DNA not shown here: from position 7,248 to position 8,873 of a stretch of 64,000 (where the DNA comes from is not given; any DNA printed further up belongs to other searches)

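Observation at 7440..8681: Full-length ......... intein in dnaB at the conserved SDLRE|SG site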

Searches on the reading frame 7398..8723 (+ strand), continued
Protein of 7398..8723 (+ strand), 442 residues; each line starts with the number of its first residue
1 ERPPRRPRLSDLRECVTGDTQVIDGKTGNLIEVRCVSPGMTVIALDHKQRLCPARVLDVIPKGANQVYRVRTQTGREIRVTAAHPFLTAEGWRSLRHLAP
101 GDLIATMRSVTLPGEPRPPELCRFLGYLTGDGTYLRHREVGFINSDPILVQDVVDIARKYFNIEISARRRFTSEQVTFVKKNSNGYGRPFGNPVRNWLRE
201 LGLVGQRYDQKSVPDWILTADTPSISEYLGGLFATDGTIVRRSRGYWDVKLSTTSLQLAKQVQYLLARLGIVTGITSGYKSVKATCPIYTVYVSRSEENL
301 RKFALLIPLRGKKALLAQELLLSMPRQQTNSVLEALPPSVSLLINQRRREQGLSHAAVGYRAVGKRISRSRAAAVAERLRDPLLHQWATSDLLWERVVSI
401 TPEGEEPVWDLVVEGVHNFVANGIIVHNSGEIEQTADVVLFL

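Call 42: fold_search(model_id=the predicted structure, library=pdb)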
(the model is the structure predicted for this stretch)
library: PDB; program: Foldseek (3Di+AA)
matches with E <= 10: 603; with E <= 0.001: 103
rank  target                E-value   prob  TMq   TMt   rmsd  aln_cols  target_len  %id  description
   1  7qss                  5.6e-24  1.00  0.76  0.73   4.8       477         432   21  Crystal structure of homing endonuclease-associated TliVMA intein (C1A) (released 2022-03-30)
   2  7qsu                  1.4e-20  1.00  0.65  0.73   6.0       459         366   19  Crystal structure of homing endonuclease-associated TliVMA intein (C1A, d333-339) (released 2022-03-30)
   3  1dq3                  1.2e-18  1.00  0.67  0.62   6.5       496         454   17  CRYSTAL STRUCTURE OF AN ARCHAEAL INTEIN-ENCODED HOMING ENDONUCLEASE PI-PFUI (released 2000-07-05)
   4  7qst                  1.5e-18  1.00  0.61  0.69   5.6       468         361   18  Crystal structure of homing endonuclease-associated PhoVMA intein (C1A) (released 2022-03-30)
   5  2cw7                  1.3e-16  1.00  0.69  0.54   7.3       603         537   16  Crystal structure of intein homing endonuclease II (released 2006-04-18)
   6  1vde_B                7.9e-16  1.00  0.55  0.53   8.2       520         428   13  PI-SCEI, A HOMING ENDONUCLEASE WITH PROTEIN SPLICING ACTIVITY (released 1998-04-08)
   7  1ef0_A                8.7e-15  1.00  0.54  0.53   8.1       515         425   12  CRYSTAL STRUCTURE OF PI-SCEI MINIPRECURSOR (released 2000-06-07)
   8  1lwt_A                2.4e-14  1.00  0.52  0.49  12.1       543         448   13  Crystal structure of the intein homing endonuclease PI-SceI bound to its substrate DNA (Ca2+ free) (released 2002-09-27)
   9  1jva_B                7.4e-14  1.00  0.55  0.53   8.8       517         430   12  CRYSTAL STRUCTURE OF THE VMA1-DERIVED ENDONUCLEASE BEARING THE N AND C EXTEIN PROPEPTIDES (released 2002-08-29)
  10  1lws_A                9.1e-14  1.00  0.53  0.51   9.2       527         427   13  Crystal structure of the intein homing endonuclease PI-SceI bound to its recognition sequence (released 2002-09-27)
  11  1vde_A                1.1e-13  1.00  0.55  0.53   8.2       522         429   13  PI-SCEI, A HOMING ENDONUCLEASE WITH PROTEIN SPLICING ACTIVITY (released 1998-04-08)
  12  1um2_A                1.5e-13  1.00  0.55  0.55   6.8       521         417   12  Crystal Structure of the Vma1-Derived Endonuclease with the Ligated Extein Segment (released 2004-09-22)
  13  1jva_A                1.7e-13  1.00  0.55  0.54   7.0       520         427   12  CRYSTAL STRUCTURE OF THE VMA1-DERIVED ENDONUCLEASE BEARING THE N AND C EXTEIN PROPEPTIDES (released 2002-08-29)
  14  1um2_B                2.7e-13  1.00  0.56  0.55   7.0       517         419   12  Crystal Structure of the Vma1-Derived Endonuclease with the Ligated Extein Segment (released 2004-09-22)
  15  1dfa                  3.1e-13  1.00  0.52  0.53   6.8       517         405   13  CRYSTAL STRUCTURE OF PI-SCEI IN C2 SPACE GROUP (released 1999-12-08)
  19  6frh_A                6.6e-08  1.00  0.32  0.80   5.9       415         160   13  Crystal structure of Ssp DnaB Mini-Intein variant M86 (released 2019-01-30)
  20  6frh_B                1.8e-07  1.00  0.22  0.59   1.1        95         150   29  Crystal structure of Ssp DnaB Mini-Intein variant M86 (released 2019-01-30)
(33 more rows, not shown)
